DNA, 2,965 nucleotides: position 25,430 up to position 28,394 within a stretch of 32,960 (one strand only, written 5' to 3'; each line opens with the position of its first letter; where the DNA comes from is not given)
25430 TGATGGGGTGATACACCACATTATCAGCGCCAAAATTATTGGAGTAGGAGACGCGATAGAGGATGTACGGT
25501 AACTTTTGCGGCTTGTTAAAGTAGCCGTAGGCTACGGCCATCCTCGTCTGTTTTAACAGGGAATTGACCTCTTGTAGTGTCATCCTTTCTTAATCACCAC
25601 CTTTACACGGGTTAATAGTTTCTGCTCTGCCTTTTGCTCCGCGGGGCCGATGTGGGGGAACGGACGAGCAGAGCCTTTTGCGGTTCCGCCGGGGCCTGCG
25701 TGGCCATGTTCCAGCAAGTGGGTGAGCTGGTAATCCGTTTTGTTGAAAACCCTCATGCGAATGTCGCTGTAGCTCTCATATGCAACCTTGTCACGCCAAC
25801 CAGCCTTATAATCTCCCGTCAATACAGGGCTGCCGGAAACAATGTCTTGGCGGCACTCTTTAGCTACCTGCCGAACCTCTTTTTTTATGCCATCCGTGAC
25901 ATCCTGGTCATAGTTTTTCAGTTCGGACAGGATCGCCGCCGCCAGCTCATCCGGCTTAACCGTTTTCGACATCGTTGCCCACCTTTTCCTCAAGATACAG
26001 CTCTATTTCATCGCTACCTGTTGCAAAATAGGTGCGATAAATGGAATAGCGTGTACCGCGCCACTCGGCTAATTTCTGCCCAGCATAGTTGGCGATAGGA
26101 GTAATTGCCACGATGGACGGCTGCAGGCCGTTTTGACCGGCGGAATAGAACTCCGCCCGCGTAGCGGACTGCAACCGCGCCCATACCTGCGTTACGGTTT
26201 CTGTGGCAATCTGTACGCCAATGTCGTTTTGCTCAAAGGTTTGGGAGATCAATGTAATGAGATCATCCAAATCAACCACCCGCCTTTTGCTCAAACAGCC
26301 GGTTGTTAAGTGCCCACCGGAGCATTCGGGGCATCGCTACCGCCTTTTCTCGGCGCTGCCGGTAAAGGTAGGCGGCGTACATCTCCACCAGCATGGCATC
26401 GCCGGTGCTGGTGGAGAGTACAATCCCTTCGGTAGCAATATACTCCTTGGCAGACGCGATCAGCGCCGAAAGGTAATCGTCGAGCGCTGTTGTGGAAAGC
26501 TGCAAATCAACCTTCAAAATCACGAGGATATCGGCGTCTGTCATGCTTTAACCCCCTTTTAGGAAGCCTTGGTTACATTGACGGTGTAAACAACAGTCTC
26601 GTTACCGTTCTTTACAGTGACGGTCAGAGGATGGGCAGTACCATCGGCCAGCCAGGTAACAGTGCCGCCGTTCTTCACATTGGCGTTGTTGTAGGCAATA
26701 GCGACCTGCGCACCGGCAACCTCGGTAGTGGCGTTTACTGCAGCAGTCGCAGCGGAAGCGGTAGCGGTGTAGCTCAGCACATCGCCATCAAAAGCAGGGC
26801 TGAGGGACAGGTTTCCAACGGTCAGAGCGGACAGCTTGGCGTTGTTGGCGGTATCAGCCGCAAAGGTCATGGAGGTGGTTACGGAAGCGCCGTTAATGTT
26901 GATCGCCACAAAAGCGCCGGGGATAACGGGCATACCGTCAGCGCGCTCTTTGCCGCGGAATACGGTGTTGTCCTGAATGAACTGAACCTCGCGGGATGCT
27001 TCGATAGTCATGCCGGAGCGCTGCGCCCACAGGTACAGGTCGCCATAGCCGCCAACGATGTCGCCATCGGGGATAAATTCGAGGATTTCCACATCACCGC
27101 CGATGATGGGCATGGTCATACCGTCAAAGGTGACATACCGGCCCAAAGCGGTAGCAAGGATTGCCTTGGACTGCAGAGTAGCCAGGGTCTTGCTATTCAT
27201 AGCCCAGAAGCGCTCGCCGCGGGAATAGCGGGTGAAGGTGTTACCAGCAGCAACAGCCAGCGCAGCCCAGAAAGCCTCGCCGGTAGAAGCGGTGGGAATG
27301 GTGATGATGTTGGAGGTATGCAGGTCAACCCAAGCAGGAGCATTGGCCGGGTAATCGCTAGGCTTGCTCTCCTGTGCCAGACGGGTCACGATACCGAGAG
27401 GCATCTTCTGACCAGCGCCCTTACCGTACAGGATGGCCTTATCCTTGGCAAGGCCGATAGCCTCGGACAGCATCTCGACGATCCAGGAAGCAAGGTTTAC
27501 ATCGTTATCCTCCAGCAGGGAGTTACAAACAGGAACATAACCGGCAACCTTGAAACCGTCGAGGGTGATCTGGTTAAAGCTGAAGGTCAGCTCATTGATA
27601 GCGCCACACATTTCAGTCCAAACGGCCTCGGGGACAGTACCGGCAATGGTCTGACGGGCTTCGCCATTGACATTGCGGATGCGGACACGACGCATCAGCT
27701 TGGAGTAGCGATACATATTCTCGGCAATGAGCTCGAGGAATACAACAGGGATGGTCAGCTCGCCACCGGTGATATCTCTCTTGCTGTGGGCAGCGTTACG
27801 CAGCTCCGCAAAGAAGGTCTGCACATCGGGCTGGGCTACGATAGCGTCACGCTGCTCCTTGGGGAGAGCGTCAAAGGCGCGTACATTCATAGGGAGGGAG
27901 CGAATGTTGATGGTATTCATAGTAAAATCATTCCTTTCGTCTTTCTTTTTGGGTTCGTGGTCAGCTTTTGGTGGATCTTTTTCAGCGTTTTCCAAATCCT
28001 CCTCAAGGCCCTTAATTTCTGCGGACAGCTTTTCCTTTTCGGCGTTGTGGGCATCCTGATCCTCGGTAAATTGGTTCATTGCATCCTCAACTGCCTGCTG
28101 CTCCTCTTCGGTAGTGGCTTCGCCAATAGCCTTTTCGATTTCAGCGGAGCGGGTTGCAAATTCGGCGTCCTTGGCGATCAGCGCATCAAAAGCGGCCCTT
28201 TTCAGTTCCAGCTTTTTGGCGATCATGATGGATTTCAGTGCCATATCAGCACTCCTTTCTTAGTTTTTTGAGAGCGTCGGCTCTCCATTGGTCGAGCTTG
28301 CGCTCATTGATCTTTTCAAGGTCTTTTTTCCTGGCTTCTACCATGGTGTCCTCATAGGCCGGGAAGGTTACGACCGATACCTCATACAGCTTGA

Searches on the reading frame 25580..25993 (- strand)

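Call 80: search_protein_families(library=pfam, max_evalue=0.001, proteins=[window:25580-25993:-])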
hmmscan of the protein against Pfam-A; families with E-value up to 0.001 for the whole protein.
window:25580-25993:- (137 aa): 1 family
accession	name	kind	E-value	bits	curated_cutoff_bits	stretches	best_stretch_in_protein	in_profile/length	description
PF04883.17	HK97-gp10_like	-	1.2e-06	29.8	21.4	1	20-97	2-78/78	Bacteriophage HK97-gp10, putative tail-component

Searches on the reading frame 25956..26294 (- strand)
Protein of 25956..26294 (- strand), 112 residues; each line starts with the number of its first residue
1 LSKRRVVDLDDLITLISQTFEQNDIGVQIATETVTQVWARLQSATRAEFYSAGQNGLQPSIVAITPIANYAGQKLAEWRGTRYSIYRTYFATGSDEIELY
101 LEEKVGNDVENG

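Call 80: search_protein_families(library=pfam, max_evalue=0.001, proteins=[window:25956-26294:-])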
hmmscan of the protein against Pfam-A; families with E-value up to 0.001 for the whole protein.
window:25956-26294:- (112 aa): 1 family
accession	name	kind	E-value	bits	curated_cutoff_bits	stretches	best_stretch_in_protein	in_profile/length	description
PF05521.18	Phage_HCP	-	5.6e-05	24.1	25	1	7-87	4-88/106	Phage head completion protein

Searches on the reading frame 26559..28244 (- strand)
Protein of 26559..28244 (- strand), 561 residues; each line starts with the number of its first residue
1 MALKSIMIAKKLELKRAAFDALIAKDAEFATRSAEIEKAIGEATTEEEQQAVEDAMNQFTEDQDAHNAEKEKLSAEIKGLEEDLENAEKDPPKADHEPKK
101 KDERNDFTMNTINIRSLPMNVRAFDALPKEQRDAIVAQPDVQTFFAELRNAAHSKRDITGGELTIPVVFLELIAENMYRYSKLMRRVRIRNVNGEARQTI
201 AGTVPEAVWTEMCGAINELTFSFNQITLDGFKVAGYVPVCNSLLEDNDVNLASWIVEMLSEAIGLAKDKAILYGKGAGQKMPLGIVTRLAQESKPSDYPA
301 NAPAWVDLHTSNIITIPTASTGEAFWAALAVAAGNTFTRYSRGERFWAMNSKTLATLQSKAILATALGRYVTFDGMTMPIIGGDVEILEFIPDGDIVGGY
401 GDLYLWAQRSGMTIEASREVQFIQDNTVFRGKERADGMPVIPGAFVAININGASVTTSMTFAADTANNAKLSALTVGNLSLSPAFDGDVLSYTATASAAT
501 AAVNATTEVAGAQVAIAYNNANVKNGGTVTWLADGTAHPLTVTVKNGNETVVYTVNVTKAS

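Call 38: search_dna_similar(query=window:26559-28244:-, collection=phages, mode=protein, max_rows=15)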
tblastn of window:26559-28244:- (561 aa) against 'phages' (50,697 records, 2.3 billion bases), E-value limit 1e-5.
Records with a match: 138; places in all: 138; records where one place covers at least 80% of the query: 11.
Best place of each record, by identity: <60% 138.
By first word of the organism name: Streptococcus 91; Ruminococcus 8; Listeria 6; phage 6; Staphylococcus 6; Bacillus 3; Bacteriophage 3; Blautia 3; Geobacillus 2; Faecalimonas 2; and 6 more.
By host as written in the record: - 13; Streptococcus suis 11; [Ruminococcus] gnavus ATCC 29149 6; Blautia sp. 3; Streptococcus pyogenes 3; Bacillus sp. 6k512 2; Geobacillus sp. 6k51 2; Ruminococcus sp. 2; and 93 more.
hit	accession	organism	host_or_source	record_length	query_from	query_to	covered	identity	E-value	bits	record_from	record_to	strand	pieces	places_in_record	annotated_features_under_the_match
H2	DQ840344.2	Bacillus phage 1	Bacillus sp. 6k512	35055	1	467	83%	46.4%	3e-126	414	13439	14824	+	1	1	phage capsid protein | peptidase U35, phage prohead HK97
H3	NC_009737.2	Bacillus phage 1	Bacillus sp. 6k512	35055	1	467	83%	46.4%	3e-126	414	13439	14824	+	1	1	major head protein | head maturation protease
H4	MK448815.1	Streptococcus phage Javan585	Streptococcus suis S95N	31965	3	467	83%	41.8%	2e-97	330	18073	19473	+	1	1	capsid protein | head maturation protease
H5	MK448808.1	Streptococcus phage Javan569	Streptococcus suis GD-0063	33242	1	467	83%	41.6%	2e-100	339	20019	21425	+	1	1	major capsid protein | head maturation protease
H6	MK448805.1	Streptococcus phage Javan563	Streptococcus suis ERR120115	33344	1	467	83%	41.6%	2e-100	339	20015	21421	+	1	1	major capsid protein | head maturation protease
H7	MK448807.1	Streptococcus phage Javan567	Streptococcus suis ERR120214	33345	1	467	83%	41.6%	2e-100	339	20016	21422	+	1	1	major capsid protein | head maturation protease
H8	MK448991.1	Streptococcus phage Javan590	Streptococcus suis T15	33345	1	467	83%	41.6%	2e-100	339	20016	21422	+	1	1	major capsid protein | head maturation protease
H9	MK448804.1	Streptococcus phage Javan553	Streptococcus suis 89-3576-3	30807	3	467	83%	41.2%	4e-98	332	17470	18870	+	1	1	major capsid protein | head maturation protease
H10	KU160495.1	Exiguobacterium phage vB_EauS-123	Exiguobacterium aurantiacum DSM 29719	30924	1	460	82%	32.3%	7e-51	194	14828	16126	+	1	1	putative major capsid protein | putative prohead protease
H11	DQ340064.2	Geobacillus phage GBSV1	Geobacillus sp. 6k51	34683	1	450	80%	30.5%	6e-40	161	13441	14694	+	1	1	phage major capsid protein | phage prohead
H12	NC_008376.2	Geobacillus phage GBSV1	Geobacillus sp. 6k51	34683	1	450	80%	30.5%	6e-40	161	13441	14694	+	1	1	major head protein | head maturation protease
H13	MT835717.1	Bacteriophage sp.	human fecal samples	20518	124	547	76%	26.9%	7e-22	106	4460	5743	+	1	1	record has no annotation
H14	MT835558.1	Bacteriophage sp.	human fecal samples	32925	124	555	77%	25.9%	5e-19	97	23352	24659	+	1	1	record has no annotation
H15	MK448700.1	Streptococcus phage Javan191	Streptococcus equi ERR066395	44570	141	472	59%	26.0%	3e-14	82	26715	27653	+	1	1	major capsid protein | putative DNA packaging protein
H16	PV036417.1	Ruminococcus phage NatCom_3870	Ruminococcus sp.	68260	64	456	70%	22.0%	2e-8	64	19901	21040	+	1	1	hypothetical protein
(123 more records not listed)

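Call 80: search_protein_families(library=pfam, max_evalue=0.001, proteins=[window:26559-28244:-])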
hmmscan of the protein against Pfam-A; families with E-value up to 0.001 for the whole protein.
window:26559-28244:- (561 aa): 2 families
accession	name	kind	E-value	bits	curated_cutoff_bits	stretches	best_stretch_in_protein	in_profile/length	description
PF05065.19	Phage_capsid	-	7.3e-40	137.6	24.2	1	161-449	1-279/280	Phage capsid family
PF12733.13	Cadherin-like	-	4.3e-05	24.3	24.2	1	478-559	3-88/89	Cadherin-like beta sandwich domain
